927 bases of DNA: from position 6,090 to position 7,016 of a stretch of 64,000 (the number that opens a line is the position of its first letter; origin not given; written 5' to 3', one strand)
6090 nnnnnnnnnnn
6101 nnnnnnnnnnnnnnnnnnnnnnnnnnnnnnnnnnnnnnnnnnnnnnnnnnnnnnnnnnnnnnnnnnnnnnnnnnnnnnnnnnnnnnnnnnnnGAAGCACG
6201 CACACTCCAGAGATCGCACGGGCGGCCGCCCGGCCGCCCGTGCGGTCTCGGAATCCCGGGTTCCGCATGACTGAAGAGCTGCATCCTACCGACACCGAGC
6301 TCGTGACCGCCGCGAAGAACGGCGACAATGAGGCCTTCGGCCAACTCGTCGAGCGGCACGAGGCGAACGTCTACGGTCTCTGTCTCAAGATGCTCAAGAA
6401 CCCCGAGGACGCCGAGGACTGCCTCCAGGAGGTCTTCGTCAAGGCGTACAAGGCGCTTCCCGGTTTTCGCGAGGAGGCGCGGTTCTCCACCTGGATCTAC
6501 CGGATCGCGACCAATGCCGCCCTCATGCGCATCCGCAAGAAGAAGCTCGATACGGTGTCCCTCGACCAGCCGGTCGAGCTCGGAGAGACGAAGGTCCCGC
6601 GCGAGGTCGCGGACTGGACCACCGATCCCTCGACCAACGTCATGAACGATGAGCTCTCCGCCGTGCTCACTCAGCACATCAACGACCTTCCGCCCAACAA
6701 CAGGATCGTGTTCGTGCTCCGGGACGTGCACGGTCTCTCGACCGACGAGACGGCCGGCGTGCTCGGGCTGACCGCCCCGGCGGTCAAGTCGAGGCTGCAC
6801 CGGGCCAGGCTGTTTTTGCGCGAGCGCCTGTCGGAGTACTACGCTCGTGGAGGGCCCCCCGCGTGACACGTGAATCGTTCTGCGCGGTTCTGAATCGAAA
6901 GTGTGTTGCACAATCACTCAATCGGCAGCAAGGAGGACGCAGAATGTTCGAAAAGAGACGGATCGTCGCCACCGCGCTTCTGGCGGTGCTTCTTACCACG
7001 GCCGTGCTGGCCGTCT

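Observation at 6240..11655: ECF sigma - S9 peptidase - ZAS anti-sigma - Hsp20 - CoA-disulfide reductase: a thiol/proteotoxic stress module with a peptidase inserted between sigma and anti-sigma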

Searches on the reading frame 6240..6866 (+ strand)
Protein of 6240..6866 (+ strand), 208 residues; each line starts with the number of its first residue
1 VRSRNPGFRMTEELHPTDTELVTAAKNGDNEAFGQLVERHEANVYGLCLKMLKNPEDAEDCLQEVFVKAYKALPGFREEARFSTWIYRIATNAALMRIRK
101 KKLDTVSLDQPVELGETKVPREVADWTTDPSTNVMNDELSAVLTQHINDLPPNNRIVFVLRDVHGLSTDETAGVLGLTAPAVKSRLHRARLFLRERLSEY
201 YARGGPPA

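Call 3: search_protein_families(library=pfam, proteins=[window:6240-6866:+], max_evalue=0.01)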
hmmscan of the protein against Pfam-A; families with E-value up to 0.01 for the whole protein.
window:6240-6866:+ (208 aa): 5 families
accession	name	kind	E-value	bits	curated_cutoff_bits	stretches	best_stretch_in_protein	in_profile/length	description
PF04542.20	Sigma70_r2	-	4.3e-21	74.9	24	1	36-102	1-69/71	Sigma-70 region 2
PF08281.18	Sigma70_r4_2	-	9.5e-15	54.4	25.7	1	146-193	7-54/54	Sigma-70, region 4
PF04545.22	Sigma70_r4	-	5.8e-08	32.6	24.1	1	148-195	3-50/50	Sigma-70, region 4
PF07638.17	Sigma70_ECF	-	2.4e-06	28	21.1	1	19-197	5-183/185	ECF sigma factor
PF12645.13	HTH_16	-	0.00024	21.6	22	1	20-77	2-65/65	Helix-turn-helix domain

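Call 4: search_protein_families(library=ncbifam, proteins=[window:6240-6866:+], max_evalue=0.01)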
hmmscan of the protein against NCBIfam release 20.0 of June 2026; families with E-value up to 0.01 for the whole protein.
window:6240-6866:+ (208 aa): 103 families (the best 25 are shown)
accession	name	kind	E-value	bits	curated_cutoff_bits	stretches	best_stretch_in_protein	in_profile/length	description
NF008888.0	PRK11922.1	equivalog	1.3e-52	178.7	204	1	10-199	9-198/231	RNA polymerase sigma factor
NF007223.0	PRK09641.1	equivalog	6.6e-43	146.7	209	1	19-198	6-185/187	RNA polymerase sigma factor SigW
NF007225.0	PRK09643.1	equivalog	8.3e-39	133.4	190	1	15-200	11-185/204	RNA polymerase sigma factor SigM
TIGR02948.1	SigW_bacill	equivalog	2.5e-38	132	243.1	1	19-198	6-185/187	RNA polymerase sigma factor SigW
NF009166.1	PRK12513.1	equivalog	2.8e-37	128.3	206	1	15-201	6-190/193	RNA polymerase sigma factor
NF004113.0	PRK05602.1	equivalog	9.1e-36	123.4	208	1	10-199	24-203/211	RNA polymerase sigma factor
TIGR02937.1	sigma70-ECF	superfamily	1e-33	116.3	42.9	1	31-197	1-165/165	sigma-70 family RNA polymerase sigma factor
NF006089.0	PRK08241.1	subfamily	2.2e-33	115.8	240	1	15-196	6-203/343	RNA polymerase subunit sigma-70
NF009171.0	PRK12518.1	equivalog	1.7e-32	112.8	208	1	15-198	11-185/191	RNA polymerase sigma factor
TIGR02939.1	RpoE_Sigma70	equivalog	3.2e-32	112.1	236.15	1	15-197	4-186/190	RNA polymerase sigma factor RpoE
NF007216.0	PRK09638.1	equivalog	1e-29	103.5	194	1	17-198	4-175/180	RNA polymerase sigma factor SigY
NF007229.0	PRK09647.1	equivalog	3.7e-28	98.3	265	1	20-199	28-204/220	RNA polymerase sigma factor SigE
TIGR02960.1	SigX5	hypoth_equivalog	1.1e-27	97.1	264.75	1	29-199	3-192/322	RNA polymerase sigma-70 factor, TIGR02960 family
NF058625.1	sigma_PG0214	equivalog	2.5e-27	95.6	130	1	30-201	3-165/170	GFO_1088 family ECF-type sigma factor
TIGR02985.1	Sig70_bacteroi1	subfamily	1.3e-26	93.7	126.4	1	31-197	1-162/162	RNA polymerase sigma-70 factor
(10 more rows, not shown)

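Call 12: find_homologous_proteins(query=window:6267-6866:+, max_evalue=1e-10)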
Query window:6267-6866:+ (199 aa): 7182 proteins with E <= 1e-10 among 7419 candidates; the best 120 are listed.
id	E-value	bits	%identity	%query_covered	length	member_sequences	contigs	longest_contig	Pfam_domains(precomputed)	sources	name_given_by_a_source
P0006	3.8e-128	443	100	100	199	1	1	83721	PF07638.18,PF04545.23,PF04542.21,PF12645.14,PF08281.19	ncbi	-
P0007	2.3e-114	398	90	100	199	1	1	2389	PF04545.23,PF04542.21,PF08281.19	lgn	-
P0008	1.5e-113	395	91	98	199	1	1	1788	PF07638.18,PF04545.23,PF04542.21,PF08281.19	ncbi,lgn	-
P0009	2.2e-113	395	90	99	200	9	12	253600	PF04545.23,PF04542.21,PF08281.19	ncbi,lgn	-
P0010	2.9e-112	391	88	99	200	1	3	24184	PF04545.23,PF04542.21,PF08281.19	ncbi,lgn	-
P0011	6.7e-112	390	89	100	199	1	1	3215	PF07638.18,PF04545.23,PF04542.21,PF08281.19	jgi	-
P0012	1.0e-109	383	85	100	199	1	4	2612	PF07638.18,PF04545.23,PF04542.21,PF12645.14,PF08281.19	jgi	jgi:RNA polymerase sigma-70 factor (ECF subfamily)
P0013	9.4e-108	376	85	100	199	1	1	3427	PF07638.18,PF04545.23,PF04542.21,PF08281.19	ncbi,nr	ncbi:sigma-70 family RNA polymerase sigma factor [bacterium]|nr:sigma-70 family RNA polymerase sigma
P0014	1.6e-103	362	81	98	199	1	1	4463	PF07638.18,PF04545.23,PF04542.21,PF12645.14,PF08281.19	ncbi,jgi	jgi:RNA polymerase sigma-70 factor (ECF subfamily)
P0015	2.0e-103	362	80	100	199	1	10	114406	PF04545.23,PF04542.21,PF08281.19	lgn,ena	-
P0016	4.7e-103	361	80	100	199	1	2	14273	PF04545.23,PF04542.21,PF08281.19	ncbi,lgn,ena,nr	ncbi:sigma-70 family RNA polymerase sigma factor [bacterium]|nr:sigma-70 family RNA polymerase sigma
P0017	9.9e-103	360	79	100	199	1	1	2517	PF04545.23,PF04542.21,PF08281.19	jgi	jgi:RNA polymerase sigma-70 factor (ECF subfamily)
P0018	1.0e-102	360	81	98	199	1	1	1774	PF04545.23,PF04542.21,PF12645.14,PF08281.19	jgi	-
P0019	1.1e-102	360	80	100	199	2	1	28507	PF04545.23,PF04542.21,PF08281.19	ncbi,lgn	-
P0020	3.8e-102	358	81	98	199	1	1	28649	PF07638.18,PF04545.23,PF04542.21,PF12645.14,PF08281.19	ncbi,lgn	-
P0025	2.0e-94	333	73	98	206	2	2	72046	PF07638.18,PF04545.23,PF04542.21,PF12645.14,PF08281.19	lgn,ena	-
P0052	3.0e-90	319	73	98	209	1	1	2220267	PF04545.23,PF04542.21,PF12645.14,PF08281.19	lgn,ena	-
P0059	5.9e-90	318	73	97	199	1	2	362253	PF07638.18,PF04545.23,PF04542.21,PF12645.14,PF08281.19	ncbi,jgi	jgi:RNA polymerase sigma-70 factor (ECF subfamily)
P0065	1.8e-89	317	73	98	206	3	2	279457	PF07638.18,PF04545.23,PF04542.21,PF12645.14,PF08281.19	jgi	-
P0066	1.8e-89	316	72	98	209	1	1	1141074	PF07638.18,PF04545.23,PF04542.21,PF12645.14,PF08281.19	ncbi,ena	-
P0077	6.8e-89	315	73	95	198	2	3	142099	PF07638.18,PF04545.23,PF04542.21,PF12645.14,PF08281.19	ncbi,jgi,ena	-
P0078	7.3e-89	315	75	95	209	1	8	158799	PF07638.18,PF04545.23,PF04542.21,PF08281.19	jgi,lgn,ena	-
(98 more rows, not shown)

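Call 13: find_encoding_contigs(protein=P0052, flank=7000, max_places=1)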
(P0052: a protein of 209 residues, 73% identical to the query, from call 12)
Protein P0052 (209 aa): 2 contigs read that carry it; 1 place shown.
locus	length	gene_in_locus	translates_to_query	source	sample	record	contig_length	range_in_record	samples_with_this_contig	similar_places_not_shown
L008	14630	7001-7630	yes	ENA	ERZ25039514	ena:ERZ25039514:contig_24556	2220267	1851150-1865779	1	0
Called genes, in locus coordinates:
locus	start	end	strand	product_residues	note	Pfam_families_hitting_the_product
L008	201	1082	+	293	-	PF02754:CCG (weak)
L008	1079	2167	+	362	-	-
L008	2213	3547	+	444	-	PF00037:Fer4 (faint), PF12837:Fer4_6 (faint), PF14697:Fer4_21 (faint), PF25160:LdpA_Fe-S-bd (faint), PF13484:Fer4_16 (faint), PF12838:Fer4_7, PF13187:Fer4_9 (weak), PF13237:Fer4_10 (weak)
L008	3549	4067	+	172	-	PF02662:FlpD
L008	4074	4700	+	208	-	PF13510:Fer2_4 (faint)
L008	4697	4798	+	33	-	-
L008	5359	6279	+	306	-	PF00890:FAD_binding_2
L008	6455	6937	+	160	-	-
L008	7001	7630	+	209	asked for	PF12645:HTH_16 (weak), PF04542:Sigma70_r2, PF04545:Sigma70_r4 (weak), PF08281:Sigma70_r4_2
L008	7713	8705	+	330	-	PF26549:Tricorn_N (weak)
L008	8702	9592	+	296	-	PF05448:AXE1 (faint), PF02129:Peptidase_S15, PF20434:BD-FAE (weak), PF12697:Abhydrolase_6 (weak), PF00326:Peptidase_S9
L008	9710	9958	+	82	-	PF13490:zf-HC2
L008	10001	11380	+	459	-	PF03486:HI0933_like (faint), PF07992:Pyr_redox_2, PF13450:NAD_binding_8 (faint), PF00070:Pyr_redox, PF02852:Pyr_redox_dim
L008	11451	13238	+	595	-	PF05524:PEP-utilisers_N, PF00391:PEP-utilizers, PF02896:PEP-utilizers_C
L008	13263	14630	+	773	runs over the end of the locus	PF09976:TPR_21 (faint), PF17874:TPR_MalT (faint), PF00515:TPR_1 (faint), PF07719:TPR_2 (faint), PF12895:ANAPC3 (faint), PF13174:TPR_6 (faint), PF13432:TPR_16 (weak), PF01464:SLT, +6 more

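Call 14: find_encoding_contigs(protein=P0059, flank=7000, max_places=1)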
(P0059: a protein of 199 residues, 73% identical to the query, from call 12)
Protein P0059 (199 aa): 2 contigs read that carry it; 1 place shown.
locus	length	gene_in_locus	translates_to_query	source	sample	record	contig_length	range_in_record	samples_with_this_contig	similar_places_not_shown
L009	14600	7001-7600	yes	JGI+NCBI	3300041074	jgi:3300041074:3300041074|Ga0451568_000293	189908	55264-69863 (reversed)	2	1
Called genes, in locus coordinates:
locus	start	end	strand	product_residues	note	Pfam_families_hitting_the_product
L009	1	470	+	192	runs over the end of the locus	PF13237:Fer4_10 (weak), PF13183:Fer4_8, PF13187:Fer4_9, PF13534:Fer4_17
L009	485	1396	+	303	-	PF02754:CCG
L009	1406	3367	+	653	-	PF00890:FAD_binding_2 (weak), PF01134:GIDA (weak), PF12831:FAD_oxidored, PF13450:NAD_binding_8 (weak), PF00037:Fer4 (weak), PF12838:Fer4_7, PF13237:Fer4_10, PF14697:Fer4_21, +7 more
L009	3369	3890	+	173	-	PF02662:FlpD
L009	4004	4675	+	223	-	PF13183:Fer4_8 (faint), PF13534:Fer4_17 (faint), PF14691:Fer4_20 (weak), PF13237:Fer4_10, PF12838:Fer4_7 (weak), PF13187:Fer4_9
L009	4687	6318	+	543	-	PF00890:FAD_binding_2, PF01266:DAO (weak), PF03486:HI0933_like (faint), PF07992:Pyr_redox_2 (faint), PF12831:FAD_oxidored (faint)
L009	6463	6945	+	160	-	PF01750:HycI (faint)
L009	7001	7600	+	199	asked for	PF07638:Sigma70_ECF, PF12645:HTH_16 (weak), PF04542:Sigma70_r2, PF08281:Sigma70_r4_2, PF04545:Sigma70_r4 (weak)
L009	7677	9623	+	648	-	PF26549:Tricorn_N (weak), PF07859:Abhydrolase_3 (faint), PF05448:AXE1 (weak), PF02129:Peptidase_S15, PF20434:BD-FAE, PF00326:Peptidase_S9, PF01738:DLH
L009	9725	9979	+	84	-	PF13490:zf-HC2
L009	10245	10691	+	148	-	PF00011:HSP20, PF17886:ArsA_HSP20 (weak)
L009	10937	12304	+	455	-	PF03486:HI0933_like (faint), PF05834:Lycopene_cycl (faint), PF07992:Pyr_redox_2, PF13450:NAD_binding_8 (faint), PF00070:Pyr_redox, PF02852:Pyr_redox_dim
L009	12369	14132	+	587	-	PF05524:PEP-utilisers_N, PF00391:PEP-utilizers, PF02896:PEP-utilizers_C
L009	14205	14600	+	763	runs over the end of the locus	PF12895:ANAPC3 (faint), PF13424:TPR_12 (faint), PF00515:TPR_1 (faint), PF07719:TPR_2 (faint), PF13174:TPR_6 (faint), PF13176:TPR_7 (faint), PF13432:TPR_16 (weak), PF01464:SLT, +4 more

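Call 15: find_encoding_contigs(protein=P0077, flank=7000, max_places=1)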
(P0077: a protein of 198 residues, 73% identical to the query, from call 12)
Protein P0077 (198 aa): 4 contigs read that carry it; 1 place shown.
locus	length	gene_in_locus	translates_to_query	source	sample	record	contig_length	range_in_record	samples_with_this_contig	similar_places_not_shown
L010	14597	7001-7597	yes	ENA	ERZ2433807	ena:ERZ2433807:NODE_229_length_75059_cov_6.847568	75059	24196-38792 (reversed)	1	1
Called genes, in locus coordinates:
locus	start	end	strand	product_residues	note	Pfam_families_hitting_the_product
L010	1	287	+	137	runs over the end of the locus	PF13183:Fer4_8, PF13187:Fer4_9, PF13534:Fer4_17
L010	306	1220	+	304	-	PF02754:CCG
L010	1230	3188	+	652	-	PF07992:Pyr_redox_2 (weak), PF00890:FAD_binding_2 (weak), PF01134:GIDA (weak), PF12831:FAD_oxidored, PF13450:NAD_binding_8 (weak), PF12838:Fer4_7, PF13237:Fer4_10, PF14697:Fer4_21, +10 more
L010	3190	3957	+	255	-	PF02662:FlpD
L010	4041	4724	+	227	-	PF13510:Fer2_4 (faint), PF13534:Fer4_17 (faint), PF13183:Fer4_8 (faint), PF14691:Fer4_20 (weak), PF13237:Fer4_10 (weak), PF12838:Fer4_7, PF13187:Fer4_9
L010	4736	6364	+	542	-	PF00890:FAD_binding_2, PF01266:DAO, PF01494:FAD_binding_3 (faint), PF03486:HI0933_like (weak), PF07992:Pyr_redox_2, PF12831:FAD_oxidored (faint)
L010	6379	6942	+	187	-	-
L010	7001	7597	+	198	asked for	PF07638:Sigma70_ECF, PF12645:HTH_16 (weak), PF04542:Sigma70_r2, PF04545:Sigma70_r4, PF08281:Sigma70_r4_2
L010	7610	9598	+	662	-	PF26549:Tricorn_N (faint), PF05448:AXE1 (faint), PF02129:Peptidase_S15, PF20434:BD-FAE, PF01738:DLH, PF12146:Hydrolase_4 (faint), PF12697:Abhydrolase_6 (weak), PF00326:Peptidase_S9, +1 more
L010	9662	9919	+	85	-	PF13490:zf-HC2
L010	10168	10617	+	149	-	PF27746:Small_heat_shock_put (weak), PF00011:HSP20, PF17886:ArsA_HSP20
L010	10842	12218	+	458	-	PF03486:HI0933_like (faint), PF07992:Pyr_redox_2, PF13450:NAD_binding_8 (faint), PF13738:Pyr_redox_3 (faint), PF00070:Pyr_redox, PF02852:Pyr_redox_dim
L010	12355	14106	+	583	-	PF05524:PEP-utilisers_N, PF00391:PEP-utilizers, PF02896:PEP-utilizers_C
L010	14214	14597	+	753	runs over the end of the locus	PF00515:TPR_1 (faint), PF07719:TPR_2 (faint), PF09976:TPR_21 (faint), PF12895:ANAPC3 (faint), PF13174:TPR_6 (faint), PF13424:TPR_12, PF13432:TPR_16 (weak), PF01464:SLT, +7 more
